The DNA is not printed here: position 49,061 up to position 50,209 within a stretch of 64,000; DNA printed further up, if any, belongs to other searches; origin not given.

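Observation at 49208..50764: DPM1/GtrB-like GT2 fused through a zinc ribbon to a SAM methyltransferase, with GtrA and a GT-C enzyme nearby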

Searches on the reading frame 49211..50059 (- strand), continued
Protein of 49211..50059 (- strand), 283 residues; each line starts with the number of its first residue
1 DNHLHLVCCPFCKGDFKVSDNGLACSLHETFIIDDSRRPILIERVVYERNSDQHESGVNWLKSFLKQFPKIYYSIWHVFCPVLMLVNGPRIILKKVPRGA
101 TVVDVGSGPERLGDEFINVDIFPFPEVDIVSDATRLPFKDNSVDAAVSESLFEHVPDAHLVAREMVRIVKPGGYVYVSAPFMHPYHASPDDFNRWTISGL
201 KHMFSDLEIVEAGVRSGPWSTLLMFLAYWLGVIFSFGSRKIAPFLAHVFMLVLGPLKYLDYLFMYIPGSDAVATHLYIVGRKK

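Call 18: list_cluster_members(proteins=[P0123, P0125, P0127, P0129, P0131, P0133, P0134, P0126, P0130, P0157])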
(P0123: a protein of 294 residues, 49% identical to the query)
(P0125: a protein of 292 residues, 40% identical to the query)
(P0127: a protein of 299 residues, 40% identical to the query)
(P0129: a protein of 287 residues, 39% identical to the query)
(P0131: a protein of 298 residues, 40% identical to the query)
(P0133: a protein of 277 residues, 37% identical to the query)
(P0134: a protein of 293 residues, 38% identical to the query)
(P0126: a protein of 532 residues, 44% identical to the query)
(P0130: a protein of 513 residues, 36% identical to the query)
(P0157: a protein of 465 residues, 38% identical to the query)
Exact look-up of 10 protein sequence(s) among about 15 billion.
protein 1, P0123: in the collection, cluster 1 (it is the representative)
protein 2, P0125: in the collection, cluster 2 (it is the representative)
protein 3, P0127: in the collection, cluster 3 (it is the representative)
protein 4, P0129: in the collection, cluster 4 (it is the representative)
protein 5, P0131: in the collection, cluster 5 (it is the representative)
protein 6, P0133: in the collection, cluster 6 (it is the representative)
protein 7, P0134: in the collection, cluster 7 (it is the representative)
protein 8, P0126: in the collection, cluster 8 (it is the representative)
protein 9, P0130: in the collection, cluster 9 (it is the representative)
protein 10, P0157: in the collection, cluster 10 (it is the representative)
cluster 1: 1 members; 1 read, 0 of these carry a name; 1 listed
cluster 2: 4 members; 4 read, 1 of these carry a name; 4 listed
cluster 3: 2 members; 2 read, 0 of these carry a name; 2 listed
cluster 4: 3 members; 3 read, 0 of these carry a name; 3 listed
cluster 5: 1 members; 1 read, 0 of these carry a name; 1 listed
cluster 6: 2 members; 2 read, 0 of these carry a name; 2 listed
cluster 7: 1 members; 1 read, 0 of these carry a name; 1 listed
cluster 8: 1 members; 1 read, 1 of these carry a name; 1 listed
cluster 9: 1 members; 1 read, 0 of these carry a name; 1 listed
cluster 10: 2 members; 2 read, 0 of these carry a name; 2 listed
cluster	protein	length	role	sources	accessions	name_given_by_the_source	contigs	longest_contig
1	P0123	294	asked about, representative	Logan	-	-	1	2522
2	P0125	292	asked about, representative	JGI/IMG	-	SAM-dependent methyltransferase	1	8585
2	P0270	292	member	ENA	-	-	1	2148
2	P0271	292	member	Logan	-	-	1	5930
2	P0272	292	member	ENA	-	-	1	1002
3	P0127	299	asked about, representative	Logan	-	-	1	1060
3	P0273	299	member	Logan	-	-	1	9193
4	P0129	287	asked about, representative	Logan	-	-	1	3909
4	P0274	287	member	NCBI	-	-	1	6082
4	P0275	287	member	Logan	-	-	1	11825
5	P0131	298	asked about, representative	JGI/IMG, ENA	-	-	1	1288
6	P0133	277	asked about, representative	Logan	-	-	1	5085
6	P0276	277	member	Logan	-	-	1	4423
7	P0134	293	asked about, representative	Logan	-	-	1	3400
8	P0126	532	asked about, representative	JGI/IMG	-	SAM-dependent methyltransferase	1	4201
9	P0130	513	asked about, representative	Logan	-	-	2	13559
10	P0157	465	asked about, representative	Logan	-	-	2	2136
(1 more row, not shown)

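Call 41: search_solved_structures(query=A2, max_evalue=0.001, show_alignments=2)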
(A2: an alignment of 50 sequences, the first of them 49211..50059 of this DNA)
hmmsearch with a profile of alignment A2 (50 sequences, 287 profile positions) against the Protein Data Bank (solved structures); distinct sequences matched with E-value up to 0.001: 41.
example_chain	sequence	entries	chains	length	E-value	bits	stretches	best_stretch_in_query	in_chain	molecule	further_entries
6uak_A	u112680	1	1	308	3.7e-11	45.9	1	133-183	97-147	SAM dependent methyltransferase LahSB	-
6f5z_A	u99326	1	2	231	5.9e-11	45.2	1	133-209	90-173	24-sterol C-methyltransferase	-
3mgg_A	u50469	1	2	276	1.5e-10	43.8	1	128-181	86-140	Methyltransferase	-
3bus_A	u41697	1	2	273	7.3e-10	41.6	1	135-181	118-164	Methyltransferase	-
1p91_A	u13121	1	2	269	8.5e-10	41.4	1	121-184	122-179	Ribosomal RNA large subunit methyltransferase A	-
8ys9_A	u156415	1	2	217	8.4e-09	38.1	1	134-185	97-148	Phosphatidylethanolamine N-methyltransferase/phosphatidyl-N-methylethanolamine N-methyltra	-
6uv6_A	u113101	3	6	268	8.9e-09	38.1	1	135-181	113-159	D-glucose O-methyltransferase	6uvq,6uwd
3l8d_A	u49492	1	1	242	1.3e-08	37.6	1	135-183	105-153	Methyltransferase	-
1vlm_A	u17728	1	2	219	2.2e-08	36.8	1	135-181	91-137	SAM-dependent methyltransferase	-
8zc8_A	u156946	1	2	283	3.1e-08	36.3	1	135-181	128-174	MitM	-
21zq_A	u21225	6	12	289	3.2e-08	36.2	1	135-181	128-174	MitM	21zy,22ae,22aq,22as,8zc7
1xxl_A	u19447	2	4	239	5.6e-08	35.5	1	136-180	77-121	YcgJ protein | ycgJ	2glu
2gs9_A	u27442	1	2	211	6.6e-08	35.2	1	137-181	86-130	Hypothetical protein TT1324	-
2p8j_A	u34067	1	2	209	6.9e-08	35.2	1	135-181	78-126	S-adenosylmethionine-dependent methyltransferase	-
1vl5_A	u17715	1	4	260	8.8e-08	34.8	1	133-180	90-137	unknown conserved protein BH2331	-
2kpi_A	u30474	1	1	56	2.2e-06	30.2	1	5-50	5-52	Uncharacterized protein SCO3027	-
2js4_A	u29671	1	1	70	3.2e-06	29.7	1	4-56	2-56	UPF0434 protein BB2007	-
2hf1_A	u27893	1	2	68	1.1e-05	27.9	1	4-58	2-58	Tetraacyldisaccharide-1-P 4-kinase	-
2pk7_A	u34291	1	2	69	0.00035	23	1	4-61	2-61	Uncharacterized protein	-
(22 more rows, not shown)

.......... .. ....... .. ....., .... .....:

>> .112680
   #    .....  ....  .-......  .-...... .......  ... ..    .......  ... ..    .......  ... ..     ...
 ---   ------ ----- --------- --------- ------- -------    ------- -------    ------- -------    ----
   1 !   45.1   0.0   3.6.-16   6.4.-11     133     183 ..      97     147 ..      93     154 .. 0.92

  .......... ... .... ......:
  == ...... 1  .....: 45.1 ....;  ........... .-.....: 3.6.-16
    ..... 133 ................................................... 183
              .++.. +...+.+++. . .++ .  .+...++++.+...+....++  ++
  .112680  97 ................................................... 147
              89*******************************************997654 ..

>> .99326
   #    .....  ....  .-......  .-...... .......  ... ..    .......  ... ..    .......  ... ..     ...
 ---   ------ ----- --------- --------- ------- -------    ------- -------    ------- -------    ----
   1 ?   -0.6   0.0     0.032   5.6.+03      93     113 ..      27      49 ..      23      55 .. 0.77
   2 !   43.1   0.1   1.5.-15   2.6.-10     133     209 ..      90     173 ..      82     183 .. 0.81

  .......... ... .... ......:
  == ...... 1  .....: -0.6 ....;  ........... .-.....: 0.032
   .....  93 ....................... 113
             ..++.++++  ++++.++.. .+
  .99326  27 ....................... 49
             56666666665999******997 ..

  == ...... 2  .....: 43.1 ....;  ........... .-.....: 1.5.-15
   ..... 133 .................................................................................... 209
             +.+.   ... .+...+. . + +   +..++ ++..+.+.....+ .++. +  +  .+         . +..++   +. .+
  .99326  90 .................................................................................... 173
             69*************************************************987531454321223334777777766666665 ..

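Call 45: find_related_loci(query=A3, collection=metagenome_contigs, flank=6000)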
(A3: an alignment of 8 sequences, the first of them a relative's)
Query A3 (287 aa) in metagenome_contigs; peptide patterns used: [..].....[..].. (x = any residue, [..] = any of these).
173 stretches matched a pattern; 92 encode a relative of the query (tblastn E <= 1e-3); the best 80 are kept; 80 distinct loci.
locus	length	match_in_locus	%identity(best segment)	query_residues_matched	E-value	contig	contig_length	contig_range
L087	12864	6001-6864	83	1-287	2e-157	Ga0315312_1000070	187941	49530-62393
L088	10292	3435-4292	49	1-285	5e-84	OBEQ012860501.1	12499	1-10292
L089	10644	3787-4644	49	1-285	5e-84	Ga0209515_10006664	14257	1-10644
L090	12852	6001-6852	40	1-284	3e-75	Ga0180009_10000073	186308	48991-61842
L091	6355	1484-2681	38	1-284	2e-74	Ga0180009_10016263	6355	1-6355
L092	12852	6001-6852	39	1-284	7e-74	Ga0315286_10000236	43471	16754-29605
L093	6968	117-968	39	1-284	8e-74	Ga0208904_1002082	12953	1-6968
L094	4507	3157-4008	39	1-284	1e-73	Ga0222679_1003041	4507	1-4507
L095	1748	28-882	40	1-285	3e-76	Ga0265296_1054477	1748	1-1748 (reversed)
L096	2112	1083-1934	39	1-284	1e-74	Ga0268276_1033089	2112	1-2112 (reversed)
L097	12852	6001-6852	38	1-284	2e-72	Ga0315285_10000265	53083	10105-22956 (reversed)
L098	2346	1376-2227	40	1-284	3e-73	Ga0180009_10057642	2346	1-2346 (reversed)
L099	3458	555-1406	39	1-284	8e-72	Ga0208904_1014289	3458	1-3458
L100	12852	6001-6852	39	1-284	7e-71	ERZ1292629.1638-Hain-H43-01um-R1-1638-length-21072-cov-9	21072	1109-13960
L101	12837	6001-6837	38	7-284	3e-70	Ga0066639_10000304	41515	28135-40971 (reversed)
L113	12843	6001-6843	36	3-284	4e-64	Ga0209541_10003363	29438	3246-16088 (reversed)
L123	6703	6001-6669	44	64-286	2e-61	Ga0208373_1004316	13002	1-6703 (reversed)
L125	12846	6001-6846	36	7-284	2e-60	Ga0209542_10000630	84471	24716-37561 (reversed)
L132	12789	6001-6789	39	26-284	9e-60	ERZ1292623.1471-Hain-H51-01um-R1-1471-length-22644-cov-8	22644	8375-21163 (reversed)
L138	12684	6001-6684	39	55-282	1e-57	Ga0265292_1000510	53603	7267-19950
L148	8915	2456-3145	39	55-284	5e-56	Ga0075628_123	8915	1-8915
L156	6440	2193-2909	42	45-284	1e-51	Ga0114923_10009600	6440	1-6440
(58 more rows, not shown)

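Call 61: search_protein_families(library=pfam, alignment_id=A6, max_evalue=0.001)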
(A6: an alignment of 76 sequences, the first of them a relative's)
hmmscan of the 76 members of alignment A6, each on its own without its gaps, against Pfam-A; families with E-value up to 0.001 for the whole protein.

A. member 1, L087:4556-5989:+ (478 aa): 2 families
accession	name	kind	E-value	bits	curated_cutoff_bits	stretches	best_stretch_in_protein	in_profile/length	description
PF04055.27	Radical_SAM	-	2.5e-24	86.7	29.5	1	203-363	2-166/166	Radical SAM superfamily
PF02310.24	B12-binding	-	4.7e-20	72.1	32.1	1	22-134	8-120/121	B12 binding domain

B. families by the number of members that match (of 76 scanned): 69 families (the first 25 are shown)
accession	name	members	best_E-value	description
PF13489.12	Methyltransf_23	13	1.2e-36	Methyltransferase domain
PF13847.12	Methyltransf_31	13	7.3e-31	Methyltransferase domain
PF08241.18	Methyltransf_11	13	1.1e-29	Methyltransferase domain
PF08242.18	Methyltransf_12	13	1.4e-24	Methyltransferase domain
PF13649.12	Methyltransf_25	13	1.7e-24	Methyltransferase domain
PF04055.27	Radical_SAM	9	6.1e-27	Radical SAM superfamily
PF02310.24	B12-binding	9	1.1e-24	B12 binding domain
PF00535.33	Glycos_transf_2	7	2.1e-32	Glycosyl transferase family 2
PF07021.18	MetW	7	3e-14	Methionine biosynthesis protein MetW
PF02353.26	CMAS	7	1.5e-06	Mycolic acid cyclopropane synthetase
PF08003.17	Methyltransf_9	6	5.6e-12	Protein of unknown function (DUF1698)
PF05401.17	NodS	6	3.8e-10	Nodulation protein S (NodS)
PF01209.24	Ubie_methyltran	6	6.6e-10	ubiE/COQ5 methyltransferase family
PF05219.18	DREV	6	1.9e-08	DREV methyltransferase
PF01370.27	Epimerase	5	3.4e-59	NAD dependent epimerase/dehydratase family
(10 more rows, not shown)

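Call 73: predict_structure(alignment_id=A7)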
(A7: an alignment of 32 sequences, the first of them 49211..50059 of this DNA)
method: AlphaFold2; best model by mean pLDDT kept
length: 283 residues; sequences in the alignment: 32
mean_pLDDT: 89.0   pTM: 0.87
mean pLDDT of the five models: 89.0, 88.3, 87.6, 87.2, 84.7
residues with pLDDT >= 90: 179; 70-90: 90; 50-70: 13; < 50: 1
segments of 3 or more residues with pLDDT < 50: none
pLDDT, mean of each block of 10 residues (from residue 1): 82 92 91 91 84 72 77 83 82 95 86 88 88 95 95 90 98 96 71 88 96 94 93 94 92 93 92 94 96
secondary structure, 60 per line:
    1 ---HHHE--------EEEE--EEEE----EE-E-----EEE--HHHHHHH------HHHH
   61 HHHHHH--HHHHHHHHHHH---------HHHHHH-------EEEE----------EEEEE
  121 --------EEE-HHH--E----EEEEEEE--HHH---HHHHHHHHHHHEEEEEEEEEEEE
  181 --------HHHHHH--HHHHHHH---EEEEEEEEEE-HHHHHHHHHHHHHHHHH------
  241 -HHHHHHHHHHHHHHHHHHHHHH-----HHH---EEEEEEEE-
elements in order: E16-19 E22-25 E39-41 H44-50 H57-66 H69-79 H89-94 E102-105 E116-120 E129-131 E143-149 H158-168 E169-180 H189-194 H197-203 E207-216 H218-234 H242-263 E275-282

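Call 75: fold_search(model_id=the predicted structure, library=pdb)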
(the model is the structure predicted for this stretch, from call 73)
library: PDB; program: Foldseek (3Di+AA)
matches with E <= 10: 1653; with E <= 0.001: 854
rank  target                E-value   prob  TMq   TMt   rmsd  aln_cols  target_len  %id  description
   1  6uv6_C                4.5e-11  1.00  0.42  0.44   8.7       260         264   16  AtmM with bound rebeccamycin analogue (released 2020-11-25)
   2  6uvq_A                5.8e-11  1.00  0.44  0.47   8.1       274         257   16  Crystal structure of Apo AtmM (released 2020-11-25)
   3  1p91_A                7.1e-11  1.00  0.51  0.53   7.8       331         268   15  Crystal Structure of RlmA(I) enzyme: 23S rRNA n1-G745 methyltransferase (NORTHEAST STRUCTURAL GENOMICS CONSORTIUM TARG (released 2004-03-30)
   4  6f5z_A                2.0e-10  1.00  0.41  0.49   6.8       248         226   19  Complex between the Haloferax volcanii Trm112 methyltransferase activator and the Hvo_0019 putative methyltransferase (released 2018-07-11)
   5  4pne_A                2.6e-10  1.00  0.44  0.46   7.9       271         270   16  Crystal Structure of the [4+2]-Cyclase SpnF (released 2015-02-18)
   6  6uv6_A                3.1e-10  1.00  0.40  0.43   8.6       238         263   16  AtmM with bound rebeccamycin analogue (released 2020-11-25)
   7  1p91_B                4.9e-10  1.00  0.47  0.51   9.6       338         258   14  Crystal Structure of RlmA(I) enzyme: 23S rRNA n1-G745 methyltransferase (NORTHEAST STRUCTURAL GENOMICS CONSORTIUM TARG (released 2004-03-30)
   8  3bus_B                7.3e-10  1.00  0.41  0.48   7.3       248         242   18  Crystal Structure of RebM (released 2008-03-25)
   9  3bus_A                7.3e-10  1.00  0.42  0.46   8.5       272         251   17  Crystal Structure of RebM (released 2008-03-25)
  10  4pne_B                1.0e-09  1.00  0.44  0.45   8.5       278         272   15  Crystal Structure of the [4+2]-Cyclase SpnF (released 2015-02-18)
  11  6f5z_B                1.8e-09  1.00  0.43  0.52   6.7       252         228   19  Complex between the Haloferax volcanii Trm112 methyltransferase activator and the Hvo_0019 putative methyltransferase (released 2018-07-11)
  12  2o57_A                1.9e-09  1.00  0.45  0.45   9.2       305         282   16  Crystal Structure of a putative sarcosine dimethylglycine methyltransferase from Galdieria sulphuraria (released 2006-12-19)
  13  2o57_B                2.2e-09  1.00  0.44  0.46   8.6       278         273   18  Crystal Structure of a putative sarcosine dimethylglycine methyltransferase from Galdieria sulphuraria (released 2006-12-19)
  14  2o57_D                2.3e-09  1.00  0.45  0.48   7.5       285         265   15  Crystal Structure of a putative sarcosine dimethylglycine methyltransferase from Galdieria sulphuraria (released 2006-12-19)
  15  3l8d                  2.5e-09  1.00  0.41  0.56   8.1       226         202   14  Crystal structure of methyltransferase from Bacillus Thuringiensis (released 2010-01-12)
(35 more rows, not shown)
